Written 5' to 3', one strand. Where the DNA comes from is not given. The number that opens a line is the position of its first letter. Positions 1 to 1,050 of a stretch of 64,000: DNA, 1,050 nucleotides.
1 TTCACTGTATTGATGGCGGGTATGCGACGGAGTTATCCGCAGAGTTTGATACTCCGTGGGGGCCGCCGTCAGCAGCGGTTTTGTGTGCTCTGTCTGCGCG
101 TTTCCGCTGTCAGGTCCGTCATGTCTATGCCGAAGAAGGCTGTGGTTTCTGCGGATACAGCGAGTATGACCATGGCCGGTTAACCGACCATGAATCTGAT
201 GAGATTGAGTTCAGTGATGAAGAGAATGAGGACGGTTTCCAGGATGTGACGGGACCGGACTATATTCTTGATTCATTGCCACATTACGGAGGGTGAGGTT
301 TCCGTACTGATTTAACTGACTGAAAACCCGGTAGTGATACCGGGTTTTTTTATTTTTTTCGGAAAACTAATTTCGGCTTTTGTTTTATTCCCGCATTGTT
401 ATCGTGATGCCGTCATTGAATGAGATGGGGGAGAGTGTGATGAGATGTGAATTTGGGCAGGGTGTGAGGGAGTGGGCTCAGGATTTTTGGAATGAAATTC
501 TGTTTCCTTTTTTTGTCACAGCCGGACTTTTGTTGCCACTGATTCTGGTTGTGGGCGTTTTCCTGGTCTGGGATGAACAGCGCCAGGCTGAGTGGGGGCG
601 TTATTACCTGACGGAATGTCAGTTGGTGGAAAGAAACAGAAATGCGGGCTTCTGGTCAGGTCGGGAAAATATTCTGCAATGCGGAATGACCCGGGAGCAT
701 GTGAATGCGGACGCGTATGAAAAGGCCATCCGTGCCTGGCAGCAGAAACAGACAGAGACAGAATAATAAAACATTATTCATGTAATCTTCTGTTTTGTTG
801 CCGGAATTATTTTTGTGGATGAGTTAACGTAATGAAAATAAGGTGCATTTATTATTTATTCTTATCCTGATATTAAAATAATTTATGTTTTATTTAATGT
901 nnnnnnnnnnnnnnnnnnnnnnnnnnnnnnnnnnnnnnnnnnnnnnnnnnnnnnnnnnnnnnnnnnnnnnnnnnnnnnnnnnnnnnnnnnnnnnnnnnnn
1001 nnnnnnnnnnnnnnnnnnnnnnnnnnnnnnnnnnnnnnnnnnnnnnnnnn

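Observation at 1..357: Truncated acidic ORF followed by a strong terminator at the window start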

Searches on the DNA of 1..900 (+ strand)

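Call 7: search_dna_similar(query=window:1-900:+, collection=ecoli_genomes, mode=near, max_rows=25)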
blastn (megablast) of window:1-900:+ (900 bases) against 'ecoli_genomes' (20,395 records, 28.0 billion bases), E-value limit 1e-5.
Records with a match: 40; places in all: 43; records where one place covers at least 80% of the query: 25.
Genomes with a match: 40 of 5426; with a place that covers at least 80% of the query: 25. Places per genome that has any: lowest 1, median 1, highest 2. On chromosomes: 43 places; on plasmids: 0.
Best place of each record, by identity: >=99% 13; 95-99% 2; 90-95% 9; 80-90% 16.
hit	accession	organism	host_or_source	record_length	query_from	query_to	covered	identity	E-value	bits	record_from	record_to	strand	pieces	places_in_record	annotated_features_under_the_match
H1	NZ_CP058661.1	Escherichia coli strain 005008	Homo sapiens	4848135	1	900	100%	100.0%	0e+0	1663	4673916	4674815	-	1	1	DUF1281 domain-containing protein | hypothetical protein | TraI domain-containing protein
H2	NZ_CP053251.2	Escherichia coli strain SCU-204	Homo sapiens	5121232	1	900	100%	100.0%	0e+0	1663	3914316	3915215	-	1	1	DUF1281 domain-containing protein | hypothetical protein | TraI domain-containing protein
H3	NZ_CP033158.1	Escherichia coli strain CM IVRI KOL-1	Mastitis Milk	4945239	1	900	100%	100.0%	0e+0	1663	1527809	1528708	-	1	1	DUF1281 domain-containing protein | hypothetical protein | TraI domain-containing protein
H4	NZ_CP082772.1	Escherichia coli O2:H1 strain HM670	Homo sapiens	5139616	1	900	100%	100.0%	0e+0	1663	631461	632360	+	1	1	DUF1281 domain-containing protein | hypothetical protein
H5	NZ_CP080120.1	Escherichia coli strain M24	Homo sapiens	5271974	1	900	100%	100.0%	0e+0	1663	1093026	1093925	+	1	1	DUF1281 domain-containing protein | hypothetical protein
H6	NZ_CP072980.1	Escherichia coli strain 2547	Homo sapiens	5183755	1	900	100%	100.0%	0e+0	1663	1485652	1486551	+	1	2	DUF1281 domain-containing protein | hypothetical protein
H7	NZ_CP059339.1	Escherichia coli strain MS8320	Homo sapiens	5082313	1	900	100%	100.0%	0e+0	1663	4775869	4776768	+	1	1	DUF1281 domain-containing protein | hypothetical protein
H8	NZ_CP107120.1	Escherichia coli strain S12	human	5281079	1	900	100%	100.0%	0e+0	1663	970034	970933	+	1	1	DUF1281 domain-containing protein | hypothetical protein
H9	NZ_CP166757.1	Escherichia coli strain CRE287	Homo sapiens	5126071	1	900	100%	100.0%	0e+0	1663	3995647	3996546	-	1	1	DUF1281 domain-containing protein | hypothetical protein | TraI domain-containing protein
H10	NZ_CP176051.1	Escherichia coli strain razor3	missing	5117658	1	900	100%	100.0%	0e+0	1663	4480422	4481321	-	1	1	DUF1281 domain-containing protein | hypothetical protein | TraI domain-containing protein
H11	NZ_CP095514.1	Escherichia coli strain GN02323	Homo sapiens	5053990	1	900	100%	99.8%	0e+0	1652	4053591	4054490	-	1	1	DUF1281 domain-containing protein | hypothetical protein | TraI domain-containing protein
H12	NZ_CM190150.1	Escherichia coli strain 21319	Homo sapiens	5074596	1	900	100%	99.8%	0e+0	1652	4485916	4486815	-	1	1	DUF1281 domain-containing protein | hypothetical protein | TraI domain-containing protein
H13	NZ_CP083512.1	Escherichia coli strain elppa4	Homo sapiens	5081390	1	900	100%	99.8%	0e+0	1652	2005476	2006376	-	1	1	hypothetical protein | DUF1281 domain-containing protein | TraI domain-containing protein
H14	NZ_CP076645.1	Escherichia coli strain MSI001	Mus musculus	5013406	1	896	100%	90.6%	0e+0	1194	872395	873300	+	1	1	hypothetical protein | DUF1281 domain-containing protein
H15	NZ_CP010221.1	Escherichia coli strain M19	mouse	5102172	1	900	100%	90.0%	0e+0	1168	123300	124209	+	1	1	hypothetical protein | DUF1281 domain-containing protein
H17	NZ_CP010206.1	Escherichia coli strain M11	mouse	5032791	1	900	100%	90.0%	0e+0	1168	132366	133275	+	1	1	hypothetical protein | DUF1281 domain-containing protein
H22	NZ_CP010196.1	Escherichia coli strain M9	mouse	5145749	1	900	100%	89.9%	0e+0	1162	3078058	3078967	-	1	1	hypothetical protein | DUF1281 domain-containing protein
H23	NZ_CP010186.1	Escherichia coli strain M6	mouse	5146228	1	900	100%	89.9%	0e+0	1162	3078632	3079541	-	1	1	hypothetical protein | DUF1281 domain-containing protein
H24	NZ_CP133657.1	Escherichia coli strain CEC15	rodents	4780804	1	894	99%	86.7%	0e+0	981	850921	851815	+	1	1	hypothetical protein | DUF1281 domain-containing protein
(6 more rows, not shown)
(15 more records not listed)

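Call 9: get_annotated_region(hit=H1, flank=12000)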
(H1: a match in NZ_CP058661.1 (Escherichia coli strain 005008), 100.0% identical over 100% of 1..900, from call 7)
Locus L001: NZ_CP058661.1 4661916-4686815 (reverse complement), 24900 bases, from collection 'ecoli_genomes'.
description: Escherichia coli strain 005008 chromosome, complete genome
organism: Escherichia coli strain 005008 (NCBI taxid 562)
replicon: chromosome; assembly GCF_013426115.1
host: Homo sapiens; source: abdominal drainage; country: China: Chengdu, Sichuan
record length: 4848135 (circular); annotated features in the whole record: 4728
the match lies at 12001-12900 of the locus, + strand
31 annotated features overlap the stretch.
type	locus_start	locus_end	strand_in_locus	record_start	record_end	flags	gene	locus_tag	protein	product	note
CDS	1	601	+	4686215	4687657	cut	-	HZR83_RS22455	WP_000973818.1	integrating conjugative element protein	-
CDS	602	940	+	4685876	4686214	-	-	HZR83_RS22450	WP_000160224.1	hypothetical protein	-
CDS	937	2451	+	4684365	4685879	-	-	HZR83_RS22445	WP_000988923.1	conjugal transfer protein TraG N-terminal domain-containing protein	-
CDS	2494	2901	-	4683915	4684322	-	-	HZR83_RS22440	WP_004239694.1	DUF3742 family protein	-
CDS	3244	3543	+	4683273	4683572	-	-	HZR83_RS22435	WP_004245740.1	hypothetical protein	-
CDS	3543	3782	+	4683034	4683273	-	-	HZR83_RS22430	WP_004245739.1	hypothetical protein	-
CDS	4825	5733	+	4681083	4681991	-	-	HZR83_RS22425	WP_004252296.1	integrase domain-containing protein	-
CDS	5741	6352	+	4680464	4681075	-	-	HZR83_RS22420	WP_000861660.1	SGNH/GDSL hydrolase family protein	-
CDS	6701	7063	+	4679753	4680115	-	-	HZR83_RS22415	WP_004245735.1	hypothetical protein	-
CDS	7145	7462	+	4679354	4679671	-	-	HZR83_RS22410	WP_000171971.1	hypothetical protein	-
CDS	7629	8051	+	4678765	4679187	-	-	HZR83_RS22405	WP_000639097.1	hypothetical protein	-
CDS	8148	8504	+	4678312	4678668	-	-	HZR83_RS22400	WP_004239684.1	hypothetical protein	-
CDS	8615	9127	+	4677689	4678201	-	-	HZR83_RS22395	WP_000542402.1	hypothetical protein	-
CDS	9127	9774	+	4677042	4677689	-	-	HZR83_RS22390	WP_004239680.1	hypothetical protein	-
CDS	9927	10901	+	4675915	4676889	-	-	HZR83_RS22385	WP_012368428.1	ArdC family protein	-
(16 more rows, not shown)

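Call 36: get_annotated_region(hit=H14, flank=6000)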
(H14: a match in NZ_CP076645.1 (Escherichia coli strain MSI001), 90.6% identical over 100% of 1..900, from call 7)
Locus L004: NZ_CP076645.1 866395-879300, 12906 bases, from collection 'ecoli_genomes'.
description: Escherichia coli strain MSI001 chromosome, complete genome
organism: Escherichia coli strain MSI001 (NCBI taxid 562)
replicon: chromosome; assembly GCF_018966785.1
host: Mus musculus; source: -; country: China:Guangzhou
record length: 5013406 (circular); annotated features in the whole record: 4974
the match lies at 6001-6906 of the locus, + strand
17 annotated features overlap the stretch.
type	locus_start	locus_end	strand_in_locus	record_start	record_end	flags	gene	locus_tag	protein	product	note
CDS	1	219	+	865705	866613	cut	-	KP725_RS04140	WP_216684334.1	integrase domain-containing protein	-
CDS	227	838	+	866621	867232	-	-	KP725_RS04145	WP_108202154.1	SGNH/GDSL hydrolase family protein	-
CDS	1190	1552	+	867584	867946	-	-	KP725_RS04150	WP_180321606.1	hypothetical protein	-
CDS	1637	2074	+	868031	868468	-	-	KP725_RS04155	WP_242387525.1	hypothetical protein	-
CDS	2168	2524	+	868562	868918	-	-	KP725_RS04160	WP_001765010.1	hypothetical protein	-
CDS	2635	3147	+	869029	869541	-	-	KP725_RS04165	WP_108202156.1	hypothetical protein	-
CDS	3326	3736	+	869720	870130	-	-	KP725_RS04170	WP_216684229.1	hypothetical protein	-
CDS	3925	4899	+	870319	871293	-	-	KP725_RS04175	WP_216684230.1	ArdC family protein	-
CDS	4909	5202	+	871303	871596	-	-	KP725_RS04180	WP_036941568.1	TA system toxin CbtA family protein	-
CDS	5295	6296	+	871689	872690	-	-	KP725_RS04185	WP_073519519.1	DUF1281 domain-containing protein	-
CDS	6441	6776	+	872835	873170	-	-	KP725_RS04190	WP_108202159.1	hypothetical protein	-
CDS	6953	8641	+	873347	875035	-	-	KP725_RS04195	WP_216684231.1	TraI domain-containing protein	-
CDS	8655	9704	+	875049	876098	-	-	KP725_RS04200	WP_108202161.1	tyrosine-type recombinase/integrase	-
tRNA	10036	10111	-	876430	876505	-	-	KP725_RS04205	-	tRNA-Phe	-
CDS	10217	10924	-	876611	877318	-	yqgA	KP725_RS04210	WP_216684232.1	DUF554 domain-containing protein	-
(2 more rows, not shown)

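Call 37: get_annotated_region(hit=H24, flank=6000)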
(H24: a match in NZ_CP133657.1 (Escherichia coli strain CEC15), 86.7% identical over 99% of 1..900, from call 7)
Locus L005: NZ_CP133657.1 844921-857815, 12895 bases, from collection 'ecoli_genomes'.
description: Escherichia coli strain CEC15 chromosome, complete genome
organism: Escherichia coli strain CEC15 (NCBI taxid 562)
replicon: chromosome; assembly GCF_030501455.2
host: rodents; source: -; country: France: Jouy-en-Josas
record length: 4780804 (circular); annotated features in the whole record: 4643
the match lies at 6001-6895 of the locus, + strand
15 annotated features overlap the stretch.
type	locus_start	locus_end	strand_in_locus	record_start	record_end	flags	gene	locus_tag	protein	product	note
CDS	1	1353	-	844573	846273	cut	ltrA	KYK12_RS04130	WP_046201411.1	group II intron reverse transcriptase/maturase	-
CDS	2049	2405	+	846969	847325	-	-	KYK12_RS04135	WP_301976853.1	hypothetical protein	-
CDS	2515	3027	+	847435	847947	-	-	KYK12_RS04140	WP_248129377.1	hypothetical protein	-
CDS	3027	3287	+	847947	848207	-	-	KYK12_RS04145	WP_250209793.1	hypothetical protein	-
CDS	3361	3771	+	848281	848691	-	-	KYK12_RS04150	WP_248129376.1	hypothetical protein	-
CDS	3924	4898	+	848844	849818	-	-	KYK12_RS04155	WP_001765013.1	ArdC family protein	-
CDS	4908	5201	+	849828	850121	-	-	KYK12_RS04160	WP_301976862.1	TA system toxin CbtA family protein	-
CDS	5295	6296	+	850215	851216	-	-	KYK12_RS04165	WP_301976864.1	DUF1281 domain-containing protein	-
CDS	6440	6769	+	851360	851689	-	-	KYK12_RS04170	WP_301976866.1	hypothetical protein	-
CDS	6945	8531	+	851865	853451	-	-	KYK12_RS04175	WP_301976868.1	TraI domain-containing protein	-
CDS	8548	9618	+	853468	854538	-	-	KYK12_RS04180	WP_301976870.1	tyrosine-type recombinase/integrase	-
tRNA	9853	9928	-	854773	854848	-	-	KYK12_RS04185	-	tRNA-Phe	-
CDS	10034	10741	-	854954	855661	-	yqgA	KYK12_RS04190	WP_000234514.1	DUF554 domain-containing protein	-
CDS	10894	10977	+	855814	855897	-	yqgH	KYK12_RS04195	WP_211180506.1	protein YqgH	-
CDS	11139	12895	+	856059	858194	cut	speC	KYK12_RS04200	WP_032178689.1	ornithine decarboxylase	-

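Call 67: get_annotated_region(hit=H11, flank=2500)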
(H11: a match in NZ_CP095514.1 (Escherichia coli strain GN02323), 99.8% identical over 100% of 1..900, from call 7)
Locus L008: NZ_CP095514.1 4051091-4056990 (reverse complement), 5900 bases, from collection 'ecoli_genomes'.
description: Escherichia coli strain GN02323 chromosome, complete genome
organism: Escherichia coli strain GN02323 (NCBI taxid 562)
replicon: chromosome; assembly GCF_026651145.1
host: Homo sapiens; source: blood; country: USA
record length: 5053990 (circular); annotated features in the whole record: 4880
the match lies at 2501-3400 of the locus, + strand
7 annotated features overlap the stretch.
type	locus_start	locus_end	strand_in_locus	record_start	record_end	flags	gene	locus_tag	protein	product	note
CDS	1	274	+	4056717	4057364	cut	-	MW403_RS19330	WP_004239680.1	hypothetical protein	-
CDS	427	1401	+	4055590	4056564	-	-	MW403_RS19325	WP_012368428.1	ArdC family protein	-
CDS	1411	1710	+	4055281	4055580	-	-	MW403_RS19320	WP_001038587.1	TA system toxin CbtA family protein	-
CDS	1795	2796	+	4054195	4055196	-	-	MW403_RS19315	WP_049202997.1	DUF1281 domain-containing protein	-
CDS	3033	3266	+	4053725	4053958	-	-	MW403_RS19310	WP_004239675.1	hypothetical protein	-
CDS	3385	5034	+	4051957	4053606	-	-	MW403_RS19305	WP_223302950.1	TraI domain-containing protein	-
CDS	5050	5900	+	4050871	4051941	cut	-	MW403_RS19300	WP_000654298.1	tyrosine-type recombinase/integrase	-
